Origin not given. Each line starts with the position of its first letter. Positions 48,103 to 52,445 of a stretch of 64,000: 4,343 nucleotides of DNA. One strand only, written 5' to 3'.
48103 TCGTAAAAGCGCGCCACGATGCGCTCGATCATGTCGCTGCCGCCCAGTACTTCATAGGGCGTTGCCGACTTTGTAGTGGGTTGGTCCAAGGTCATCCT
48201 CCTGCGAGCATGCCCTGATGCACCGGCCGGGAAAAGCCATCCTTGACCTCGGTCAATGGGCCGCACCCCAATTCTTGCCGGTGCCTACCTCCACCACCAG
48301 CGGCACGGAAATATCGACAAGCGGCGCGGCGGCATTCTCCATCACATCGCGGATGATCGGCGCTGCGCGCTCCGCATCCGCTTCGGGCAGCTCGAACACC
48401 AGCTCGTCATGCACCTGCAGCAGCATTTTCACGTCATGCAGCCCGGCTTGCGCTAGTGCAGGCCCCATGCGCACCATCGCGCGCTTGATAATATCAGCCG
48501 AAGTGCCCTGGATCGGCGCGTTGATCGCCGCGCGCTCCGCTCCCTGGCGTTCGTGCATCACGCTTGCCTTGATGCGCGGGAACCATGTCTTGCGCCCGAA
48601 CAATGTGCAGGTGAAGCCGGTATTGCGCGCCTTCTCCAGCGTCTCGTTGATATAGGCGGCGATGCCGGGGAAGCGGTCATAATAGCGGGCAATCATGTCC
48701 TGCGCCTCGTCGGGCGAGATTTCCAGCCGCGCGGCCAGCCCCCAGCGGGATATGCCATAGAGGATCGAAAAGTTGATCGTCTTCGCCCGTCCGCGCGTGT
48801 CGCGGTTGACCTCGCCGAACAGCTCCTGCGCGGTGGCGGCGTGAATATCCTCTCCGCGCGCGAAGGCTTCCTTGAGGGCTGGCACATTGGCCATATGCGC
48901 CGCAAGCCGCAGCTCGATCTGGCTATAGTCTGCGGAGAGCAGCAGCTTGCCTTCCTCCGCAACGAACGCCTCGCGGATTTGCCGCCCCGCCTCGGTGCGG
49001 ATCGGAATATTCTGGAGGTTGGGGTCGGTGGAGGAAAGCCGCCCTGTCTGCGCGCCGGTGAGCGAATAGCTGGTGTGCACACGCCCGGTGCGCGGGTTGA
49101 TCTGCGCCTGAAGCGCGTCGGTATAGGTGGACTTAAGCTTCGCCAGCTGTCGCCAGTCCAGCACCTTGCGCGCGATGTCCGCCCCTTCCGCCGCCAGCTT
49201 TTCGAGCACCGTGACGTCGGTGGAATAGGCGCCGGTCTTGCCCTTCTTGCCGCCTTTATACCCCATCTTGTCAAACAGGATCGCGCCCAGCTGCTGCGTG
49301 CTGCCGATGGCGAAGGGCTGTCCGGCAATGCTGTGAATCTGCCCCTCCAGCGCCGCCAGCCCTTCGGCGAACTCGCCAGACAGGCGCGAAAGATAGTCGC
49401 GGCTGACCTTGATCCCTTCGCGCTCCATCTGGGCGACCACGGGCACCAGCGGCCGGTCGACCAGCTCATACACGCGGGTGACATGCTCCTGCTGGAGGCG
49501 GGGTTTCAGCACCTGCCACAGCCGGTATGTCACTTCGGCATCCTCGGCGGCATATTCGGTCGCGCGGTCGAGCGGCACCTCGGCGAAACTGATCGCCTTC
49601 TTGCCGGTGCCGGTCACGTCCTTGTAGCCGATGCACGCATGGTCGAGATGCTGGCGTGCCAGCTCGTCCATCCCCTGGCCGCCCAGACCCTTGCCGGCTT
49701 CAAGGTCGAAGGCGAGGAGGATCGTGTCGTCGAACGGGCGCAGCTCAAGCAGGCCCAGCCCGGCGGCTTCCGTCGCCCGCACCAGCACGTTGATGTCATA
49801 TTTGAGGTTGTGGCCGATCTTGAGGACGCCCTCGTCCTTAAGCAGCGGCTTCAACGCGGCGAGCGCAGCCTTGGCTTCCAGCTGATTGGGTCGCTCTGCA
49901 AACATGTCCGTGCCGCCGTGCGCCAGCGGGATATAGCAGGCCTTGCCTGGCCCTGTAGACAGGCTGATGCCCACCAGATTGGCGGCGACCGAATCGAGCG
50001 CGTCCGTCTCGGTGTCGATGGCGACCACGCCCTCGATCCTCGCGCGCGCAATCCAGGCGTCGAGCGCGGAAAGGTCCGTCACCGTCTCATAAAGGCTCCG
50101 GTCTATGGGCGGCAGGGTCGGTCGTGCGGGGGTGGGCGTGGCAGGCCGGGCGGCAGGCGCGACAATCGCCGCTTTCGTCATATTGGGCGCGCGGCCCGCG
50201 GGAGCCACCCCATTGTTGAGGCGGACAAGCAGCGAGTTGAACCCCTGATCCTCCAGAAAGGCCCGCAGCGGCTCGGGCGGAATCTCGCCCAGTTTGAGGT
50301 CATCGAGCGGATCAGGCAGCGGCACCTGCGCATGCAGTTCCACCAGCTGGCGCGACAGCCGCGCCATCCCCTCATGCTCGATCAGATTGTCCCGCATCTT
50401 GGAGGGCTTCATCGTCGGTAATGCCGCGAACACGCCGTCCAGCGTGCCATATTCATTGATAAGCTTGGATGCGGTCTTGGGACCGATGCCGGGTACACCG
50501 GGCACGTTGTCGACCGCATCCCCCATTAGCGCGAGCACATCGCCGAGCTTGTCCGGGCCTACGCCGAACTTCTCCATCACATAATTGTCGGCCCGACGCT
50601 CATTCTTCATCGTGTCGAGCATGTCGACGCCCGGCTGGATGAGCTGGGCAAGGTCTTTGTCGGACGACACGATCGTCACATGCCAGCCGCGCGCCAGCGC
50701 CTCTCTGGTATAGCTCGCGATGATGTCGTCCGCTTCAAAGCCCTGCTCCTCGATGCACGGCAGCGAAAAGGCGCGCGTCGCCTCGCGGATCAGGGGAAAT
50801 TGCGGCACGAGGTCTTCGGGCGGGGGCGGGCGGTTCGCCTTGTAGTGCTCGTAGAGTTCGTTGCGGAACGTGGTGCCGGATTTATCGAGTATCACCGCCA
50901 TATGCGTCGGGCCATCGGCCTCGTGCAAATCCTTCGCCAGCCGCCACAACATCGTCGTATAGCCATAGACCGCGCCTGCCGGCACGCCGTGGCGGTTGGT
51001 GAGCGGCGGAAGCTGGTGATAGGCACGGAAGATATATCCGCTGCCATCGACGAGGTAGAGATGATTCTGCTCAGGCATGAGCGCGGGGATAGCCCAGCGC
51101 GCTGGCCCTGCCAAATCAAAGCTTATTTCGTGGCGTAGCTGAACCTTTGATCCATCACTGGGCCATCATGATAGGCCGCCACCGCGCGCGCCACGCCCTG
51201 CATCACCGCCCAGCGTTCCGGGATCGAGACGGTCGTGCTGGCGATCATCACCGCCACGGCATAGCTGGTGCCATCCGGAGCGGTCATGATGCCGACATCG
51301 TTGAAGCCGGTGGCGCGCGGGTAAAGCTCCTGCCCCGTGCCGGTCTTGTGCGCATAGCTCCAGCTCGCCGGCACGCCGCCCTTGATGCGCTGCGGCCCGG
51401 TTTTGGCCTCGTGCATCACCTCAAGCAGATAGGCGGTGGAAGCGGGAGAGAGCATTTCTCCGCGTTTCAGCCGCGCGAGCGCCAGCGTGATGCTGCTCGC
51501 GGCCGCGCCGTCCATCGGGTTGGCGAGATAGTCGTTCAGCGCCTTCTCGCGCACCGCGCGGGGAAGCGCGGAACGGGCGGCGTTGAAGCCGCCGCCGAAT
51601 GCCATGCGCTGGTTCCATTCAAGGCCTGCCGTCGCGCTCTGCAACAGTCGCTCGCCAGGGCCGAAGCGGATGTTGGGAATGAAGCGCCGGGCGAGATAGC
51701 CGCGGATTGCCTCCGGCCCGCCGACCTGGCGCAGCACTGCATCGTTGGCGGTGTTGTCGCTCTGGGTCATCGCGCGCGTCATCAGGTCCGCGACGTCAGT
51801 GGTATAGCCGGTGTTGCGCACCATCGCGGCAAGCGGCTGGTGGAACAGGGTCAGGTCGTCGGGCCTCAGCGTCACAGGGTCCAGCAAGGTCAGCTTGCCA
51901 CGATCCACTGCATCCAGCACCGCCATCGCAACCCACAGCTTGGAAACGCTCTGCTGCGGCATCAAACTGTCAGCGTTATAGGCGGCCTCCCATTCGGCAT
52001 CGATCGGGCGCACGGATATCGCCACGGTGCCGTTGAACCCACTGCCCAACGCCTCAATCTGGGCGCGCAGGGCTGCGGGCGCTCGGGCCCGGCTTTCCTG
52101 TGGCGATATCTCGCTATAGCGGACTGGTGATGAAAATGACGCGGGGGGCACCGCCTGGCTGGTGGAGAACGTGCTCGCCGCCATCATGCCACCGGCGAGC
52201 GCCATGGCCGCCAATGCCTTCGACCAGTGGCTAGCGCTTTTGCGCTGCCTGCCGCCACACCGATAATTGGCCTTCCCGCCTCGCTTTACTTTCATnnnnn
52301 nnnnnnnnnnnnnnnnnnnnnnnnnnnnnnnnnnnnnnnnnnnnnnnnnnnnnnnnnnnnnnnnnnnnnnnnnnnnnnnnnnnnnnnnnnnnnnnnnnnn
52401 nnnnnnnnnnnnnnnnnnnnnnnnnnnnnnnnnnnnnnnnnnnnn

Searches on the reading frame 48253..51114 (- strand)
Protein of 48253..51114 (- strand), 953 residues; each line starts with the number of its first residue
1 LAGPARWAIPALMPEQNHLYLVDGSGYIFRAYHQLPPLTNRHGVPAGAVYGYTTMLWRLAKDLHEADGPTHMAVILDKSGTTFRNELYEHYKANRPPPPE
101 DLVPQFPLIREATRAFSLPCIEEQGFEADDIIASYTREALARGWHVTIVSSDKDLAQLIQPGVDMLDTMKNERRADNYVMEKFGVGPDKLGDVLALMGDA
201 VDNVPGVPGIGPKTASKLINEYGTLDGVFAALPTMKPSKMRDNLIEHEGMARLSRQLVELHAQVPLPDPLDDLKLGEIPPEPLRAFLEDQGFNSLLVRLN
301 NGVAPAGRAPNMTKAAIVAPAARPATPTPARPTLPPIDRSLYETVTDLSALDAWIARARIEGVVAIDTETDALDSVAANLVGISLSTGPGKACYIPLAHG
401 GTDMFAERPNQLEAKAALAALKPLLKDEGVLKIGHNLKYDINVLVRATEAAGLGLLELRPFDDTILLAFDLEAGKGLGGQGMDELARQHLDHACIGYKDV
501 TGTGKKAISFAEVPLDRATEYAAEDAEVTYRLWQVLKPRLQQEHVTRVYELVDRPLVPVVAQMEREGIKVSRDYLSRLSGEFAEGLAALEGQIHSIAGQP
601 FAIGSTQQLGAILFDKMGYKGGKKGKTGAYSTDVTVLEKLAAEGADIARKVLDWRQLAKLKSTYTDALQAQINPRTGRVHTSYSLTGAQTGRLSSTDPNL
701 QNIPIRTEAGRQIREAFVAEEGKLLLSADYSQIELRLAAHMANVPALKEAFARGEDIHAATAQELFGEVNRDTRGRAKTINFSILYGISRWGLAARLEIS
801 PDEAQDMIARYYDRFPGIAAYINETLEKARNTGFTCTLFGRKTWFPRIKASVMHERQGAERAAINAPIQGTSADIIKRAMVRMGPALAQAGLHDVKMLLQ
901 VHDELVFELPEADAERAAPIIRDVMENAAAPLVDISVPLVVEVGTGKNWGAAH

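Call 8: search_protein_families(library=pfam, proteins=[window:48253-51114:-])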
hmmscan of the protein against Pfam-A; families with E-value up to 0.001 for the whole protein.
window:48253-51114:- (953 aa): 4 families
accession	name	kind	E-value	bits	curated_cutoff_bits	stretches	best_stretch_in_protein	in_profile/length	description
PF00476.26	DNA_pol_A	-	5.7e-147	490.1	34.3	1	573-950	2-380/381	DNA polymerase family A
PF02739.22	5_3_exonuc_N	-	4.3e-52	176.6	34.3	1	19-184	2-164/164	5'-3' exonuclease, N-terminal resolvase-like domain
PF01367.25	5_3_exonuc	-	5.3e-30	104.2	40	1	185-278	1-94/97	5'-3' exonuclease, C-terminal SAM fold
PF01612.26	DNA_pol_A_exo1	-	5.5e-28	98.4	23.6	1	342-540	1-172/173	3'-5' exonuclease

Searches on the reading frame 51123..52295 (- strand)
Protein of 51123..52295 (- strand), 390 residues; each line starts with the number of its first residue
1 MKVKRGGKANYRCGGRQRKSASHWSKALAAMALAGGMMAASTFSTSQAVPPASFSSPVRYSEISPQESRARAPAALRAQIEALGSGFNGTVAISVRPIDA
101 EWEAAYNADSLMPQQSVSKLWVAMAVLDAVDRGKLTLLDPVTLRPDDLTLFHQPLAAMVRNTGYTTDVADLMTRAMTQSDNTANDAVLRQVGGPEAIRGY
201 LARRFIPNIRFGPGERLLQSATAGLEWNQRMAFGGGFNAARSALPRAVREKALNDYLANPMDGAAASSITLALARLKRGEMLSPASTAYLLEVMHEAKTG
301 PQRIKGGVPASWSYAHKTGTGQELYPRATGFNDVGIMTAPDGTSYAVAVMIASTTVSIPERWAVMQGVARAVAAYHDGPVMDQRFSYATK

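Call 8: search_protein_families(library=pfam, proteins=[window:51123-52295:-])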
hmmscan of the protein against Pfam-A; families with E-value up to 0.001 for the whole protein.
window:51123-52295:- (390 aa): 3 families
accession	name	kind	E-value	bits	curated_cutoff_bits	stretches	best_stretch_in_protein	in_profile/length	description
PF13354.11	Beta-lactamase2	-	5.3e-39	134.2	22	1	93-350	2-213/214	Beta-lactamase enzyme family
PF00144.29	Beta-lactamase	-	4.2e-10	39.7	27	1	102-202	40-130/329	Beta-lactamase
PF00768.25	Peptidase_S11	-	1e-05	25.5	27.6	1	106-194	29-118/239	D-alanyl-D-alanine carboxypeptidase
